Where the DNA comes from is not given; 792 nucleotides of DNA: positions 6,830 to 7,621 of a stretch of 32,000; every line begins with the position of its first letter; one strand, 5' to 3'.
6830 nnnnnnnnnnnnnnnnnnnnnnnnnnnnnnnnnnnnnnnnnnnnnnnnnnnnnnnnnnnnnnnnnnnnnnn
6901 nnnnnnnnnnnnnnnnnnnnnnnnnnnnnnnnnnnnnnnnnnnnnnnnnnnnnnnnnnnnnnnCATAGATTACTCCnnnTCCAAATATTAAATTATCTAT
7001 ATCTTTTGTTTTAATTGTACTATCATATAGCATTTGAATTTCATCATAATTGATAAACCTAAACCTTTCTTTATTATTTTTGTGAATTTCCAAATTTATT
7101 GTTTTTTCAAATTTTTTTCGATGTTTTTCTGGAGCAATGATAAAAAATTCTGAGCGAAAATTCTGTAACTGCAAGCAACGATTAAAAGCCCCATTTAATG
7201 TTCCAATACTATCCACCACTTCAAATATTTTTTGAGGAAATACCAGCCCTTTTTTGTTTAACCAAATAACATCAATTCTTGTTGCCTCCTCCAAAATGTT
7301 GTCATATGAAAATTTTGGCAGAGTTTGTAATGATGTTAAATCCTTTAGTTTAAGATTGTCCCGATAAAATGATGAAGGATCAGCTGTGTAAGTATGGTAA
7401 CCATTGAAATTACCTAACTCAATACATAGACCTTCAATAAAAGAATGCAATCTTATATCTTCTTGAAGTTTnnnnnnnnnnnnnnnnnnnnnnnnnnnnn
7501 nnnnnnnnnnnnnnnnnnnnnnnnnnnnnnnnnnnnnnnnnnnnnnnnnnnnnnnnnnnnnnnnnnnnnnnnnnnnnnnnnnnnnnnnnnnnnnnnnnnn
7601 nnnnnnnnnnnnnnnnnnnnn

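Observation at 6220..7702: Pair of uncharacterised nuclease-like genes: a candidate novel or modification-dependent restriction module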

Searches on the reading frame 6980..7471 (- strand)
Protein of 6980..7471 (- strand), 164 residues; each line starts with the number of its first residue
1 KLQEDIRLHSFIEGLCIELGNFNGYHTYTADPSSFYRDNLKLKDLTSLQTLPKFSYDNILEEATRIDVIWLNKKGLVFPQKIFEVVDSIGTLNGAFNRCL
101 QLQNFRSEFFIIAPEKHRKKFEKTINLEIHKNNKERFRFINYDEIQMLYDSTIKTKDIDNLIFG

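Call 82: predict_structure(alignment_id=A6)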
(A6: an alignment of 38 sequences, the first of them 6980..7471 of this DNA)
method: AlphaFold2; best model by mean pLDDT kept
length: 164 residues; sequences in the alignment: 38
mean_pLDDT: 85.7   pTM: 0.83
mean pLDDT of the five models: 85.7, 82.1, 78.5, 77.2, 71.7
residues with pLDDT >= 90: 73; 70-90: 74; 50-70: 15; < 50: 2
segments of 3 or more residues with pLDDT < 50: none
pLDDT, mean of each block of 10 residues (from residue 1): 68 93 89 70 71 72 87 82 92 90 90 96 91 93 96 92 87
secondary structure, 60 per line:
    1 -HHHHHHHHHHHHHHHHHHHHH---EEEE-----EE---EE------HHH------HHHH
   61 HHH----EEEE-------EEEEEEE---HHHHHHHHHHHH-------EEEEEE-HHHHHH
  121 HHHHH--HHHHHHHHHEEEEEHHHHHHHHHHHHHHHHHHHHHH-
elements in order: H2-22 E26-29 H57-63 E68-71 E79-85 H89-100 E108-113 H115-125 H128-136 E137-141 H142-163

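Call 84: fold_search(model_id=the predicted structure, library=pdb)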
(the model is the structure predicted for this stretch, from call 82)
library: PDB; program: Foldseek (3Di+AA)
matches with E <= 10: 436; with E <= 0.001: 0
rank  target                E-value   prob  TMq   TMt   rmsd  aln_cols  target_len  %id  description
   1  8q44_B                7.9e-02  0.60  0.31  0.14  10.0       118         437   15  Crystal structure of cA4-bound Can2 (E364R) in complex with oligo-T DNA (released 2023-11-22)
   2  8q43_B                1.5e-01  0.63  0.34  0.15   7.9       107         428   17  Crystal structure of cA4-bound Can2 (E341A) in complex with oligo-C DNA (released 2023-11-22)
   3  9hs2_A                1.5e-01  0.51  0.28  0.12   7.2        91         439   13  Crystal structure of the Escherichia coli nucleosidase PpnN (ppGpp form) (released 2025-11-12)
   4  8q44_A                1.6e-01  0.57  0.33  0.14   7.7       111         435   16  Crystal structure of cA4-bound Can2 (E364R) in complex with oligo-T DNA (released 2023-11-22)
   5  8q43_A                1.7e-01  0.51  0.33  0.16   5.9        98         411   16  Crystal structure of cA4-bound Can2 (E341A) in complex with oligo-C DNA (released 2023-11-22)
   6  8q42_B                1.7e-01  0.44  0.32  0.14  10.0       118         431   15  Crystal structure of cA4-bound Can2 (E341A) in complex with oligo-A DNA (released 2023-11-22)
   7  8q41_B                2.0e-01  0.51  0.32  0.15   7.8       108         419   13  Crystal structure of Can2 (E341A) bound to cA4 and TTTAAA ssDNA (released 2023-11-22)
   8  8q3y_A                2.1e-01  0.51  0.33  0.14   8.1       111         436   14  Crystal structure of apo Can2 from Thermoanaerobacter brockii (released 2023-11-22)
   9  2vld_B                2.1e-01  0.33  0.25  0.20   4.9        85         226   15  crystal structure of a repair endonuclease from Pyrococcus abyssi (released 2009-05-19)
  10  8q42_A                3.1e-01  0.30  0.30  0.13   8.2       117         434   13  Crystal structure of cA4-bound Can2 (E341A) in complex with oligo-A DNA (released 2023-11-22)
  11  7xuh_A                3.1e-01  0.09  0.24  0.08  13.8       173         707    9  Down-regulated in adenoma in complex with TQR1122 (released 2023-08-02)
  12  5liq_A                3.3e-01  0.35  0.35  0.12   7.0       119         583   19  The structure of C160S,C508S,C578S mutant of Nt.BspD6I nicking endonuclease at 0.185 nm resolution . (released 2017-08-02)
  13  9hs2_B                4.3e-01  0.41  0.31  0.13   6.4        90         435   12  Crystal structure of the Escherichia coli nucleosidase PpnN (ppGpp form) (released 2025-11-12)
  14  8q41_A                4.6e-01  0.25  0.31  0.14   9.9       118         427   16  Crystal structure of Can2 (E341A) bound to cA4 and TTTAAA ssDNA (released 2023-11-22)
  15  5lhc_B                4.9e-01  0.35  0.36  0.12   6.8       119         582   18  The structure of D456A mutant of Nt.BspD6I nicking endonuclease at 0.24 nm resolution . (released 2017-08-16)
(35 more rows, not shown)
